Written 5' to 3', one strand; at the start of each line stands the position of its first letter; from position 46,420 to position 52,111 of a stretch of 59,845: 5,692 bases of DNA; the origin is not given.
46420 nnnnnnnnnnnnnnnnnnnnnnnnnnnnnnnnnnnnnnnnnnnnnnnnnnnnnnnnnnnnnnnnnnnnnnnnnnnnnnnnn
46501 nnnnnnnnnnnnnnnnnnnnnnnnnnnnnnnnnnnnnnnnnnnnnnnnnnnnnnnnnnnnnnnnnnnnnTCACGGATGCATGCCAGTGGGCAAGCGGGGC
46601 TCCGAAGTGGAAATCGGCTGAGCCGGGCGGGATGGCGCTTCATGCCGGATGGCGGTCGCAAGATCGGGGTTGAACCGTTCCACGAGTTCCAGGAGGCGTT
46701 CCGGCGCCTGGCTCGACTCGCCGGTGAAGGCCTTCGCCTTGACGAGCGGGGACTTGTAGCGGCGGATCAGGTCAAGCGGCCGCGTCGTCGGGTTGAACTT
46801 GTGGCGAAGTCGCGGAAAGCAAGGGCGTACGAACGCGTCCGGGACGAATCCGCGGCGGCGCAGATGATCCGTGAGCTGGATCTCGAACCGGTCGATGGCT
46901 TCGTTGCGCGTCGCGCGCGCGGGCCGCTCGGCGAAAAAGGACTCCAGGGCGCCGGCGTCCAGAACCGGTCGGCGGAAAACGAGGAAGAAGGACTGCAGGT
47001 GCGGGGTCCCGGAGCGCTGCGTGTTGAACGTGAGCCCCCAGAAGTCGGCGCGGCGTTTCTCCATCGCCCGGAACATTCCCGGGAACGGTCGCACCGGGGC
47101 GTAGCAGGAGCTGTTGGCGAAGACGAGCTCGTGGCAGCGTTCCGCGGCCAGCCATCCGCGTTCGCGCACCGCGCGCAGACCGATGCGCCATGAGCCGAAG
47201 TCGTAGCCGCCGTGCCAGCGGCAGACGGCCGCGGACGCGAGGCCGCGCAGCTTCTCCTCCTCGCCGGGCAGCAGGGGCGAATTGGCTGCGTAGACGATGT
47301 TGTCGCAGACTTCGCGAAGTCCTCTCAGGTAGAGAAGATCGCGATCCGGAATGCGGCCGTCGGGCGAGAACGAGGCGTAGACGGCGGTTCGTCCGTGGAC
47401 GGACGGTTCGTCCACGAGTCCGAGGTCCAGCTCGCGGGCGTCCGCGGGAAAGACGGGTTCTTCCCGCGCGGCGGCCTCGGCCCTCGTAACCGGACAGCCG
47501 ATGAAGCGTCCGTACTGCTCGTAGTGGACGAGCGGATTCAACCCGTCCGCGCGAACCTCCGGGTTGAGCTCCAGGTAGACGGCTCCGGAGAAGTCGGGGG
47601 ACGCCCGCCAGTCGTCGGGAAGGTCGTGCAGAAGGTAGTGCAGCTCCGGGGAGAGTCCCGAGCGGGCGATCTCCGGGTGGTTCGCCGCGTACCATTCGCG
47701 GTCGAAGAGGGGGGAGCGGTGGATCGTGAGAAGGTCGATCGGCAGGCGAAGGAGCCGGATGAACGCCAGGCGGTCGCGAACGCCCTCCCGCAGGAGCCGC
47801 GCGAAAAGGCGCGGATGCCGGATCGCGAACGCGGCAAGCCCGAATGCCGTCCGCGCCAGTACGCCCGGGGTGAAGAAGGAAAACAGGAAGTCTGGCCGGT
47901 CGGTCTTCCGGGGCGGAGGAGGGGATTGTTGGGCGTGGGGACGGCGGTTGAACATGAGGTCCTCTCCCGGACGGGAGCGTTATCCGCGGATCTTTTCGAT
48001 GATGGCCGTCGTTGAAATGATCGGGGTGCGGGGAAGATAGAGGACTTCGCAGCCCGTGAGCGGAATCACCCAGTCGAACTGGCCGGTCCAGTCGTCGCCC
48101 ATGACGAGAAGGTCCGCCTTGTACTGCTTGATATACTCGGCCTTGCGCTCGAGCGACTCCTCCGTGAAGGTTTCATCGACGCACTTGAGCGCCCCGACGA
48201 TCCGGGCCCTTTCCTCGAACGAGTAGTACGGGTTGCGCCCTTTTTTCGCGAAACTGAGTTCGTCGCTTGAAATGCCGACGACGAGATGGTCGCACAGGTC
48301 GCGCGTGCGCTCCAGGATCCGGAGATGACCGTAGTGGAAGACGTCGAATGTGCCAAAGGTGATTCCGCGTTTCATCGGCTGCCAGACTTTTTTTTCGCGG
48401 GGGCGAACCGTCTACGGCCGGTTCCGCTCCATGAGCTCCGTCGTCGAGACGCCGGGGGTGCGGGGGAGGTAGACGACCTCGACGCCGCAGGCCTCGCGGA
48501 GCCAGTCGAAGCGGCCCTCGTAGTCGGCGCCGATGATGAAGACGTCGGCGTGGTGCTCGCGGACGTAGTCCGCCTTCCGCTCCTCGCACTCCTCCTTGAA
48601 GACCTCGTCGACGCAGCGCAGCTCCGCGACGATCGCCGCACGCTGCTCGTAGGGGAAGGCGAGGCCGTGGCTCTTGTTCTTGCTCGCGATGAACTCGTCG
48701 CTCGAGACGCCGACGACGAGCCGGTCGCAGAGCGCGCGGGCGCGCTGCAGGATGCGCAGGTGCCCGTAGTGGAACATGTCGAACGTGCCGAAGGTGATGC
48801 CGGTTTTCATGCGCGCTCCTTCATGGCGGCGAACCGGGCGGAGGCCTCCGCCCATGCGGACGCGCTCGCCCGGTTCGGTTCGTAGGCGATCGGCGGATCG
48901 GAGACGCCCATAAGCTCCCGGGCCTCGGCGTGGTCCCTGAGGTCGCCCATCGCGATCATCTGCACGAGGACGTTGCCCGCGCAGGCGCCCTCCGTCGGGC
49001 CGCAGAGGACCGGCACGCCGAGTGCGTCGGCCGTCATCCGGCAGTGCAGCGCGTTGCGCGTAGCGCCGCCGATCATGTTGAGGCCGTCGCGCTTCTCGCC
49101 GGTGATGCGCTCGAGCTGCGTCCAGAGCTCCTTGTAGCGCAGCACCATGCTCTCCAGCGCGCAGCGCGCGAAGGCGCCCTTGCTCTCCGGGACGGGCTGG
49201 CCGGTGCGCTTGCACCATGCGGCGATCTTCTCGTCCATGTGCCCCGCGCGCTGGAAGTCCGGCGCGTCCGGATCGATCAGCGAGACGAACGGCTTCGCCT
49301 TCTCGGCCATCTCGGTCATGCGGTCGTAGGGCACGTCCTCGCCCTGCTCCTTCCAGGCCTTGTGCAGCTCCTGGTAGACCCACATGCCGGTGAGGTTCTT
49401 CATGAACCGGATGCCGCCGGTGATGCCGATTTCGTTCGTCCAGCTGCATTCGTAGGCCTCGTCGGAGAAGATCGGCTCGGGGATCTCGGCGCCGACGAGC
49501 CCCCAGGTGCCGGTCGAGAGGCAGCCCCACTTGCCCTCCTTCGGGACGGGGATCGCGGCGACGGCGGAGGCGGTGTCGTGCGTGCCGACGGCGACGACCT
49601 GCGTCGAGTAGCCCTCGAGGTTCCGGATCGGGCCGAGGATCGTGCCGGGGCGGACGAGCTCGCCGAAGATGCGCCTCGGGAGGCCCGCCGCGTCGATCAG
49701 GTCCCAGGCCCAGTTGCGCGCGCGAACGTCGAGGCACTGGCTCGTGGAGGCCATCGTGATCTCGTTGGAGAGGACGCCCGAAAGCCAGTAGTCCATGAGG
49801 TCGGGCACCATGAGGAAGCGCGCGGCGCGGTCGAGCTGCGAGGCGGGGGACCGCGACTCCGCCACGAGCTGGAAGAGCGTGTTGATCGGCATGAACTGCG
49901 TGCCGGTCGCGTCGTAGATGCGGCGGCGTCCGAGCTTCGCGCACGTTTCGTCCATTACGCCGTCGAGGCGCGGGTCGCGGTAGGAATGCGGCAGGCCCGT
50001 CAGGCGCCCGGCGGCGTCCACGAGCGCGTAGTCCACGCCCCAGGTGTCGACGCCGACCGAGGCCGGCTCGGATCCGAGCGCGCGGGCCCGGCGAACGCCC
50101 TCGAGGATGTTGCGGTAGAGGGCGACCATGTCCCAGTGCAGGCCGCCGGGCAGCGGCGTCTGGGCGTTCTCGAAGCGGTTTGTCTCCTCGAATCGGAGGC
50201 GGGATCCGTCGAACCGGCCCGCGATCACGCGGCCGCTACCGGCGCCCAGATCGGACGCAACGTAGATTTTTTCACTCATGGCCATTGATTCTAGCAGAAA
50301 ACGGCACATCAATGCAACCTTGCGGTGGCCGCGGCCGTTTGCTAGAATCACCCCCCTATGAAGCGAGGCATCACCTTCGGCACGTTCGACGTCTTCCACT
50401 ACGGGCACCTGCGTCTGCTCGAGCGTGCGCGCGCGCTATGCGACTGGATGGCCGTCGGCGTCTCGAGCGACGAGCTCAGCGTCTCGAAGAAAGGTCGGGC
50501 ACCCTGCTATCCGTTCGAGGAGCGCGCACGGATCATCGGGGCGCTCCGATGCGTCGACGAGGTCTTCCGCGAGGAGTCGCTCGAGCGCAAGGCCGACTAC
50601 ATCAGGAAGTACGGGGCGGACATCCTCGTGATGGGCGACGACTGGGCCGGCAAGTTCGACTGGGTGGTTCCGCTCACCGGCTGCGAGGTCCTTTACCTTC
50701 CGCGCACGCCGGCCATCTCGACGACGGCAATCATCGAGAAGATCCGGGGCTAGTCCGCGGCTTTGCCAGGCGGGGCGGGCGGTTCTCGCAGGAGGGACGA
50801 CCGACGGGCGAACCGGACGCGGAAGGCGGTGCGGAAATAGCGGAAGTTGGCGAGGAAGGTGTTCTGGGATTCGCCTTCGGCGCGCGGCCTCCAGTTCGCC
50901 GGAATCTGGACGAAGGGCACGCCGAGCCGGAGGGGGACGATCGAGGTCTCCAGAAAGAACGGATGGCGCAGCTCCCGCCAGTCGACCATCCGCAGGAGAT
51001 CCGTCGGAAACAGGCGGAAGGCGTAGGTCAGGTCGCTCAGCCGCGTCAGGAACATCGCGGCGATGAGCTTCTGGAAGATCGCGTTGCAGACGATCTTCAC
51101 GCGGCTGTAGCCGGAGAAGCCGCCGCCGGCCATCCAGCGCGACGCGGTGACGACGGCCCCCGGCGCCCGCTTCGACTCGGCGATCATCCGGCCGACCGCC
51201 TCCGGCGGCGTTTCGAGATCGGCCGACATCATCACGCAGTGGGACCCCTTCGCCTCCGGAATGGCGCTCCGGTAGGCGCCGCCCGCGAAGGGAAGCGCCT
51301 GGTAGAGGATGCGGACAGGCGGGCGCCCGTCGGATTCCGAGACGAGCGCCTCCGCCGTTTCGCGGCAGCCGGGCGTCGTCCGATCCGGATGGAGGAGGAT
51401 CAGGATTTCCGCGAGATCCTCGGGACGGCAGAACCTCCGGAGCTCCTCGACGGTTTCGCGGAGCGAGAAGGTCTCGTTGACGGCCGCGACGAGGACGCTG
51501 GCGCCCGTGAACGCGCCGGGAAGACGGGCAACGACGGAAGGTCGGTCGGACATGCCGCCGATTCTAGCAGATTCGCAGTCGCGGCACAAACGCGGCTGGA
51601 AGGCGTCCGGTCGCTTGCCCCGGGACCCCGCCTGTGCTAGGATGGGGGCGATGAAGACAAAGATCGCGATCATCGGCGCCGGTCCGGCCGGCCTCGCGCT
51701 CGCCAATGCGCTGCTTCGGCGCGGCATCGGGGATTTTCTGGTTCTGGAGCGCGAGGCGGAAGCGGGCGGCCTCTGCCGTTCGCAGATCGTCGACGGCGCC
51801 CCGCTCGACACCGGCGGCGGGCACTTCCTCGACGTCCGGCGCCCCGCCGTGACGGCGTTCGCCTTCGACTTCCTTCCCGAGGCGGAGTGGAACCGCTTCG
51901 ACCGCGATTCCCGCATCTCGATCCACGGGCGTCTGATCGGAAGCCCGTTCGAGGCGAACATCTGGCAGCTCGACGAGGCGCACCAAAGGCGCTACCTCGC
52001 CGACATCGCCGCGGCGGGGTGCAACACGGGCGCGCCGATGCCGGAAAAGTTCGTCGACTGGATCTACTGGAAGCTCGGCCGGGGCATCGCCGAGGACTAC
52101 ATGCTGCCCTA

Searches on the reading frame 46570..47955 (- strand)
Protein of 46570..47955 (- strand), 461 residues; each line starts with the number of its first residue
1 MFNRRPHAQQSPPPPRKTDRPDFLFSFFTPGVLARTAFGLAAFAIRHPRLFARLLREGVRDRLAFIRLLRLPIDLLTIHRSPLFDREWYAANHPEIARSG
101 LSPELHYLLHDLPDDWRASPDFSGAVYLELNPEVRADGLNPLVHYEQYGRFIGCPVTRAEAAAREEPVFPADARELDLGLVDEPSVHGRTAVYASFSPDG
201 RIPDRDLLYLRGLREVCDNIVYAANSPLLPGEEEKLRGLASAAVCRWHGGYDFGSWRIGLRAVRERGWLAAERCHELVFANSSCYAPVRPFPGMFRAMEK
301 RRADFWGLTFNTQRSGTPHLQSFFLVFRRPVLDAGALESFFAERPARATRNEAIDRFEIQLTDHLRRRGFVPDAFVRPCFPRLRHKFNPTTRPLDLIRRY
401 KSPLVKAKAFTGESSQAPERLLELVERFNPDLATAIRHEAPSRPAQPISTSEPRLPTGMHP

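Call 6: search_protein_families(library=pfam, proteins=[window:46570-47955:-], max_evalue=0.01)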
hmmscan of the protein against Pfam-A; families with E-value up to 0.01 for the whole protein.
window:46570-47955:- (461 aa): 1 family
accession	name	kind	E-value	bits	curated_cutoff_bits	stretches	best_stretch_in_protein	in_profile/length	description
PF05045.17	RgpF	-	2.1e-27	96.4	25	1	221-417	2-212/503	Rhamnan synthesis protein F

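Call 51: search_protein_families(library=ncbifam, proteins=[window:46570-47955:-], max_evalue=0.00001)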
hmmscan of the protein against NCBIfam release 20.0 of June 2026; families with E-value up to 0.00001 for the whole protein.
window:46570-47955:- (461 aa): 0 families

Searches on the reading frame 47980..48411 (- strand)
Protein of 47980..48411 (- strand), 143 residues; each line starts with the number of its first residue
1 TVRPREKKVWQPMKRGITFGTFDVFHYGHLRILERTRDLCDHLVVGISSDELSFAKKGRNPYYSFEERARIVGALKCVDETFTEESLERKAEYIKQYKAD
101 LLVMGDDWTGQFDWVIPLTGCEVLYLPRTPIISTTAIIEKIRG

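Call 6: search_protein_families(library=pfam, proteins=[window:47980-48411:-], max_evalue=0.01)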
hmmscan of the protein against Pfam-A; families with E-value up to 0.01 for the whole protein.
window:47980-48411:- (143 aa): 2 families
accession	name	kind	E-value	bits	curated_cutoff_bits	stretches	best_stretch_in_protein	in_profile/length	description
PF01467.32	CTP_transf_like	-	7e-23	81.7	21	1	17-139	1-132/133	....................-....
PF06574.18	FAD_syn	-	0.0029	17.9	27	0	16-40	9-33/158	FAD synthetase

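Call 51: search_protein_families(library=ncbifam, proteins=[window:47980-48411:-], max_evalue=0.00001)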
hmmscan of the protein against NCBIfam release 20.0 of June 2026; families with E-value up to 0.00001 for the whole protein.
window:47980-48411:- (143 aa): 9 families
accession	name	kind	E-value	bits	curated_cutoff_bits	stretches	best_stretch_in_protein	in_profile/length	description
TIGR01518.1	g3p_cytidyltrns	equivalog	7.5e-36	123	165.4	1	17-140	2-124/125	glycerol-3-phosphate cytidylyltransferase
TIGR02199.1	rfaE_dom_II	equivalog_domain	1.7e-20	73.3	181.5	1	14-142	12-143/144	D-glycero-beta-D-manno-heptose 1-phosphate adenylyltransferase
TIGR00125.1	cyt_tran_rel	domain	2.1e-19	69.4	27.7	1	15-80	1-64/65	adenylyltransferase/cytidyltransferase family protein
NF008454.0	PRK11316.1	equivalog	7.7e-15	54.4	521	1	17-142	344-472/475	bifunctional D-glycero-beta-D-manno-heptose-7-phosphate kinase/D-glycero-beta-D-manno-heptose 1-phosphate adenylyltransferase HldE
NF001985.0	PRK00777.1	subfamily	1e-09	38.6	104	1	16-72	7-62/157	pantetheine-phosphate adenylyltransferase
TIGR01510.1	coaD_prev_kdtB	equivalog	4.3e-07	30.1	103.3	1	17-74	3-54/155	pantetheine-phosphate adenylyltransferase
NF002250.0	PRK01170.1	subfamily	2e-06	27.5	489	1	17-72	4-57/322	bifunctional pantetheine-phosphate adenylyltransferase/NTP phosphatase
NF002243.0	PRK01153.1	subfamily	2.2e-06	27.4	127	1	14-75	1-60/175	nicotinamide-nucleotide adenylyltransferase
TIGR01527.1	arch_NMN_Atrans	equivalog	6.1e-06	25.9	181.2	1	15-76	1-60/167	nicotinamide-nucleotide adenylyltransferase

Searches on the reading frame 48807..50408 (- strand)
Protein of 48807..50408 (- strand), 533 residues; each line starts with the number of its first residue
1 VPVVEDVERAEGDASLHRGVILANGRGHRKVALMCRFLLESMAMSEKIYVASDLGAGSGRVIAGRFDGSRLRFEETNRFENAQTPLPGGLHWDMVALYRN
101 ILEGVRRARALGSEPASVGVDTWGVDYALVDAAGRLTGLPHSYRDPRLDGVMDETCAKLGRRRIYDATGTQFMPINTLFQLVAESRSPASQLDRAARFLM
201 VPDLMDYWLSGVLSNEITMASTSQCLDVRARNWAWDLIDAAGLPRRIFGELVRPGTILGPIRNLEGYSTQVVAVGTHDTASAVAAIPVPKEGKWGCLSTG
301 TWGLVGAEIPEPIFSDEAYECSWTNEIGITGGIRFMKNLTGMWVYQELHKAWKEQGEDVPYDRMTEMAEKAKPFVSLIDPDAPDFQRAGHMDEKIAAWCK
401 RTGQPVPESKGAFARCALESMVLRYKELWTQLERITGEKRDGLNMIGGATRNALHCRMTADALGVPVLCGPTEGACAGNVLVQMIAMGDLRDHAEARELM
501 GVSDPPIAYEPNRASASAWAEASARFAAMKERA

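Call 6: search_protein_families(library=pfam, proteins=[window:48807-50408:-], max_evalue=0.01)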
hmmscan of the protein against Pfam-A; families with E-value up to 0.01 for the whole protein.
window:48807-50408:- (533 aa): 2 families
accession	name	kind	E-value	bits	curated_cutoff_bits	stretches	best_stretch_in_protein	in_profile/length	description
PF02782.22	FGGY_C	-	3.4e-31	109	27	1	296-487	2-198/198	FGGY family of carbohydrate kinases, C-terminal domain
PF00370.27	FGGY_N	-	3.3e-19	69.9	28.8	1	49-282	2-242/245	FGGY family of carbohydrate kinases, N-terminal domain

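Call 51: search_protein_families(library=ncbifam, proteins=[window:48807-50408:-], max_evalue=0.00001)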
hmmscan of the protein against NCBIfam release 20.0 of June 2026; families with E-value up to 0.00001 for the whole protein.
window:48807-50408:- (533 aa): 7 families
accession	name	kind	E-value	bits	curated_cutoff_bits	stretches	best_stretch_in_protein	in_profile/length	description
TIGR02627.1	rhamnulo_kin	equivalog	2.4e-126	422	527.95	1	50-500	1-448/454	rhamnulokinase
NF007925.0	PRK10640.1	equivalog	1.4e-110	370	639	1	46-529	3-481/489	rhamnulokinase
TIGR02628.1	fuculo_kin_coli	equivalog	2.5e-33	115.7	470.9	1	91-500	45-455/465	L-fuculokinase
NF008187.0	PRK10939.1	equivalog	5.3e-15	55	528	1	162-529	124-499/521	autoinducer-2 kinase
TIGR01312.1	XylB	equivalog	8.9e-15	54.2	380.25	1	154-307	107-264/481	xylulokinase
TIGR01314.1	gntK_FGGY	equivalog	4.7e-08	32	648.55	1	151-526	105-486/505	gluconokinase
TIGR01311.1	glycerol_kin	equivalog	1.7e-06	26.6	590.35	0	412-522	374-489/496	glycerol kinase GlpK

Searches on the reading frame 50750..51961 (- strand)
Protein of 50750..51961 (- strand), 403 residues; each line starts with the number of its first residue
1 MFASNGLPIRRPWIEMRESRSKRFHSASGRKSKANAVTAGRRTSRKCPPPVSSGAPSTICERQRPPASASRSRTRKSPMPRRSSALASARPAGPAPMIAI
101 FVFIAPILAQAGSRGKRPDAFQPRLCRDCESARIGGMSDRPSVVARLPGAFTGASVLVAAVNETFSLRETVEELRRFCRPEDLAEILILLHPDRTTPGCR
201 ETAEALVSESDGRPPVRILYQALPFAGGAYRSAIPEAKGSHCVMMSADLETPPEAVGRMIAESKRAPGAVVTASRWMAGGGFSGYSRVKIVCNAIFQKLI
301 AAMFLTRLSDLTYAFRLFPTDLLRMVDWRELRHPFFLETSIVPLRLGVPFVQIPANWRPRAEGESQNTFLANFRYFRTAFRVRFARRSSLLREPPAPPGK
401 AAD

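Call 6: search_protein_families(library=pfam, proteins=[window:50750-51961:-], max_evalue=0.01)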
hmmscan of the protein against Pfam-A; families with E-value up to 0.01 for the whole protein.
window:50750-51961:- (403 aa): 1 family
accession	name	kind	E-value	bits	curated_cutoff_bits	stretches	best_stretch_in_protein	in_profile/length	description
PF00535.33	Glycos_transf_2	-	2.8e-10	40.8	23.3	1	155-323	1-164/168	Glycosyl transferase family 2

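Call 51: search_protein_families(library=ncbifam, proteins=[window:50750-51961:-], max_evalue=0.00001)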
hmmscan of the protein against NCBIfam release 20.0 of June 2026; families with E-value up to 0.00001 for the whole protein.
window:50750-51961:- (403 aa): 0 families
